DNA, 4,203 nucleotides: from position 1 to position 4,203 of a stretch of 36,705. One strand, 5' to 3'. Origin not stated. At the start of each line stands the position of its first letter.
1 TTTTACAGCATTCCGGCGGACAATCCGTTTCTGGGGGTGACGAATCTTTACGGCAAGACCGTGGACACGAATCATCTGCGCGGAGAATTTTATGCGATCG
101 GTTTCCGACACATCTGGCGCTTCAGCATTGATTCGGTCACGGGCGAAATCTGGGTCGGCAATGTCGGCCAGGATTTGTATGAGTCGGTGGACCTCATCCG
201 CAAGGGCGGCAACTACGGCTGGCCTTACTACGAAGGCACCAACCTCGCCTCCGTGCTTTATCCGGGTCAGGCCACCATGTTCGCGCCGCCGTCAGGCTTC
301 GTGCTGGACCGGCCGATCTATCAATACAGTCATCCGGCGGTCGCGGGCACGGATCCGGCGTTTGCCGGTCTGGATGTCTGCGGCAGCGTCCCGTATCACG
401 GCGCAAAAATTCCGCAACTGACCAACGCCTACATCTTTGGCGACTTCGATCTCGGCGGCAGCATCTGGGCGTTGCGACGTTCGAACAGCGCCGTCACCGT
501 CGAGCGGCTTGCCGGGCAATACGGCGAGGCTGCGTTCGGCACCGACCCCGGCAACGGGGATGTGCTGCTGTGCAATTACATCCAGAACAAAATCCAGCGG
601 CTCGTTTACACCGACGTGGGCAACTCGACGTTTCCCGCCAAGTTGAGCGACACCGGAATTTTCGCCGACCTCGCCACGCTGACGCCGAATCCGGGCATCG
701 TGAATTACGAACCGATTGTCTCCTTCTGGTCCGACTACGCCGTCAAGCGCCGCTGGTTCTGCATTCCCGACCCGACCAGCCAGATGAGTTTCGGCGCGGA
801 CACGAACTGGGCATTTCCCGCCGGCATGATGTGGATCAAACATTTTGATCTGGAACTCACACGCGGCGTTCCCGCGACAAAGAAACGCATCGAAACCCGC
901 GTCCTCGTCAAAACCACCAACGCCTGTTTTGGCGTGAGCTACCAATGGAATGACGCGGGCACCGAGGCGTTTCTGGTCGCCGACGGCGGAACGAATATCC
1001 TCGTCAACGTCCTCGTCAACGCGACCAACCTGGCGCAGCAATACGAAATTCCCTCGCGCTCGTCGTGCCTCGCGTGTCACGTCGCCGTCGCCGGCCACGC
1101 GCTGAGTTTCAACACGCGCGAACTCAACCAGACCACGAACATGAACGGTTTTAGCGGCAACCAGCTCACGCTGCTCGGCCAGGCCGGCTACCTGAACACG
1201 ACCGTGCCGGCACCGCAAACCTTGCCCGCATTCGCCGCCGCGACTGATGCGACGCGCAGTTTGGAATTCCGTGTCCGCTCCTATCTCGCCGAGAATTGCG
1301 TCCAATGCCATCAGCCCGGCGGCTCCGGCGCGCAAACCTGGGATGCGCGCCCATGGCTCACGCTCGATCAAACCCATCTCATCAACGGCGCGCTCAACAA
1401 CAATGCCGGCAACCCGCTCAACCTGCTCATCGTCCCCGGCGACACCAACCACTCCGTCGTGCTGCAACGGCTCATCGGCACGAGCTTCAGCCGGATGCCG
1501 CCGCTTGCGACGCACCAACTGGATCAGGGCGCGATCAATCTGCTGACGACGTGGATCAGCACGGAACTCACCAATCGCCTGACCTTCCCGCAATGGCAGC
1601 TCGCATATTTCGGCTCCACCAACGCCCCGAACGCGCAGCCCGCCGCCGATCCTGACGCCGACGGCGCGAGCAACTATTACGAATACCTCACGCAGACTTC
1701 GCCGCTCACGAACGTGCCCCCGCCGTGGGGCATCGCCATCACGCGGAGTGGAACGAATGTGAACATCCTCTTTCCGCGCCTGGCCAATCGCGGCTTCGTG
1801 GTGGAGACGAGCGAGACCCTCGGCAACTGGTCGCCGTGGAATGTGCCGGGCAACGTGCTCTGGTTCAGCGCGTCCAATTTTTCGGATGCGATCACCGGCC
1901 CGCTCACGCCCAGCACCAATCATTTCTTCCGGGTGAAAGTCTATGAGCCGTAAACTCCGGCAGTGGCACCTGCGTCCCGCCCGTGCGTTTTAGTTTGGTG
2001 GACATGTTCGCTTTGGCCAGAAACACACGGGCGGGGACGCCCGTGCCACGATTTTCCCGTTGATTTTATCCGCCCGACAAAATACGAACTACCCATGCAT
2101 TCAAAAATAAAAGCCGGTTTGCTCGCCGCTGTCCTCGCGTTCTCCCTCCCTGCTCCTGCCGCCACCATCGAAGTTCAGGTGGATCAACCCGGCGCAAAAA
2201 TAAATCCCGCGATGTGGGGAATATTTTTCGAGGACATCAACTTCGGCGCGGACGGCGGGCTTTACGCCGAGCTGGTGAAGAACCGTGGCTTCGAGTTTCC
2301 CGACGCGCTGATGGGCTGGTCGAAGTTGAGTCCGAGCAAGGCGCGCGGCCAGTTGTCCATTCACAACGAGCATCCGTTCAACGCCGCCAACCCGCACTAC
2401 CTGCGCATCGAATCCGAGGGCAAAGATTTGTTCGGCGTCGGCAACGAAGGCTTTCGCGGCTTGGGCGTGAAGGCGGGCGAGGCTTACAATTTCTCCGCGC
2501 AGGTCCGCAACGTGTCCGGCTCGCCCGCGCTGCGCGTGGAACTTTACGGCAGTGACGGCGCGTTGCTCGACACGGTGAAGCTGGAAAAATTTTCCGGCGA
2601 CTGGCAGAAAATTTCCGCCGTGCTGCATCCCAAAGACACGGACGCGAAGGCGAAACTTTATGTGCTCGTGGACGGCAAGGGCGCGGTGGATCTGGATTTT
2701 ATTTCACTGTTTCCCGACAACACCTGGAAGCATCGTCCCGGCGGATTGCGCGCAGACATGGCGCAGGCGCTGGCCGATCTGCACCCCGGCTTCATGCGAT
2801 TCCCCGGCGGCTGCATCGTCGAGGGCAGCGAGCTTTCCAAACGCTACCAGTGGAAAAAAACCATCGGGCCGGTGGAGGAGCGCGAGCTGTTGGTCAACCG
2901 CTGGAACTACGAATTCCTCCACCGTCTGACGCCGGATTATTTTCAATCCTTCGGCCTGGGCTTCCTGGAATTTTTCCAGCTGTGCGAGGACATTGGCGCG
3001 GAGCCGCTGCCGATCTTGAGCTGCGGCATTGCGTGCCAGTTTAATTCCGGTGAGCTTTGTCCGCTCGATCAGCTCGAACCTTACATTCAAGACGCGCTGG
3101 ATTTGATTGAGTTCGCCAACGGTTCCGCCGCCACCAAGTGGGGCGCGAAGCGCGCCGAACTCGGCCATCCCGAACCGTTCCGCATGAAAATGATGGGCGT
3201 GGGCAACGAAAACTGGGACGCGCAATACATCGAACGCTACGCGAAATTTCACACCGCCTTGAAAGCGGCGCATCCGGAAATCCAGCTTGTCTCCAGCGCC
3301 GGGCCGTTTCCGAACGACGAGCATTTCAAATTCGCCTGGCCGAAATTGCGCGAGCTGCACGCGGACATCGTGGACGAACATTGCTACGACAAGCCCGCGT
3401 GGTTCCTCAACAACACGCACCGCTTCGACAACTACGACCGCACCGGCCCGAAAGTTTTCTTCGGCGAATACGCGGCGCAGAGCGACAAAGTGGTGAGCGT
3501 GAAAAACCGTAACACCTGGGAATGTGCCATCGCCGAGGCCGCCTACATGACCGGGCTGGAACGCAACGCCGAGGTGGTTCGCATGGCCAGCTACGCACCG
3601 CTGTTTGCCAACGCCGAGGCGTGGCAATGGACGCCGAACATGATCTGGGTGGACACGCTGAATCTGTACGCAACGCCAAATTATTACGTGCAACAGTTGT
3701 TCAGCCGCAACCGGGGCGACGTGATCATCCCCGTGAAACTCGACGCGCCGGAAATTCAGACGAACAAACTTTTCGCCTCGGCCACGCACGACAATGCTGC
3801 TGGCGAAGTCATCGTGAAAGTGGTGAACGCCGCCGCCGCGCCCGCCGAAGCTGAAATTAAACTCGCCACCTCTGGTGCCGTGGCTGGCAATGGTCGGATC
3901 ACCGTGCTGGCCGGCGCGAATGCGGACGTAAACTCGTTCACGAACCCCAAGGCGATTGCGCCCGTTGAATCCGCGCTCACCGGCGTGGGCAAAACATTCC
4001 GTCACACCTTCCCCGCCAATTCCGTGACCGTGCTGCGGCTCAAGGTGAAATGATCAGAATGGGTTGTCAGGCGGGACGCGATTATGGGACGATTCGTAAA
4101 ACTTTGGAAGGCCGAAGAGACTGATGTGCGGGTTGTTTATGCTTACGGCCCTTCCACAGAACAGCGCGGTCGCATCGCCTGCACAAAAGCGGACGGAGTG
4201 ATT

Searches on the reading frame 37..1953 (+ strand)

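Call 8: search_protein_families(library=pfam, proteins=[window:37-1953:+], max_evalue=0.01)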
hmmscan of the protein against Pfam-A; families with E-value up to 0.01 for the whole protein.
window:37-1953:+ (638 aa): 2 families
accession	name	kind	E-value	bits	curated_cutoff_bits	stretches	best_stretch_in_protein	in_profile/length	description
PF07995.17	GSDH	-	4e-08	33.4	25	1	9-135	166-276/332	Glucose / Sorbosone dehydrogenase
PF13442.11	Cytochrome_CBB3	-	0.00016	22.4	27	0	418-507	11-68/68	Cytochrome C oxidase, cbb3-type, subunit III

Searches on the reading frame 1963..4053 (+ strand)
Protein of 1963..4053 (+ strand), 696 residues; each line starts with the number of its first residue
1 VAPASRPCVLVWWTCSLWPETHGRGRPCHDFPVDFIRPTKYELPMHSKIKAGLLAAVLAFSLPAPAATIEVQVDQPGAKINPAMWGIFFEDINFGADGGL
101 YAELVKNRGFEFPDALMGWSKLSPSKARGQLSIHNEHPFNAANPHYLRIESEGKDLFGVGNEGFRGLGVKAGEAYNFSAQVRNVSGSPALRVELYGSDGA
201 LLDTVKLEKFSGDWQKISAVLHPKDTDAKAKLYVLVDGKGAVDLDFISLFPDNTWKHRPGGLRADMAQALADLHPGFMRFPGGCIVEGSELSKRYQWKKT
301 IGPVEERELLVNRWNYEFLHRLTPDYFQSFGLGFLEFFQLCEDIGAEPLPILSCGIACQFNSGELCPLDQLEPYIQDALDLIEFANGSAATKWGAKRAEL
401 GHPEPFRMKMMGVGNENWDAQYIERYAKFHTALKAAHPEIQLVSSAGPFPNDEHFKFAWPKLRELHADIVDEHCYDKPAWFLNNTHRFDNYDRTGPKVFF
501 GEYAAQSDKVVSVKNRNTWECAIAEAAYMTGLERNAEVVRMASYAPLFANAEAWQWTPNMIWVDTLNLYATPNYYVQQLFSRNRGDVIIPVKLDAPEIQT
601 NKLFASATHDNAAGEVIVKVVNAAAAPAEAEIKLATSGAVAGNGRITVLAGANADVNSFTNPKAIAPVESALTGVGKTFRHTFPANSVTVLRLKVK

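Call 8: search_protein_families(library=pfam, proteins=[window:1963-4053:+], max_evalue=0.01)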
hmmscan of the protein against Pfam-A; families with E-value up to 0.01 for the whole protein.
window:1963-4053:+ (696 aa): 4 families
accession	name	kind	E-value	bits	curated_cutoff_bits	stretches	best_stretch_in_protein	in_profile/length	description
PF22848.2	ASD1_dom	-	2.1e-62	211.2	22.2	1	268-504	1-239/239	Alpha-L-arabinofuranosidase 1 domain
PF06964.18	Alpha-L-AF_C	-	2.8e-36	125.7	27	1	501-687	1-165/165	Alpha-L-arabinofuranosidase C-terminal domain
PF02018.23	CBM_4_9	-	8.8e-06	26.6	25.9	1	103-235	2-130/136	Carbohydrate binding domain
PF03422.21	CBM_6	-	0.0014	19.4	28.9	1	166-245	38-119/125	Carbohydrate binding module (family 6)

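Call 75: find_encoding_contigs(protein=window:1963-4053:+, flank=10000, max_places=2)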
Protein window:1963-4053:+ (696 aa): no gene with exactly this product is on record in the collection.
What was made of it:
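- Tried and rejected: The upstream look-up failed (call 75).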
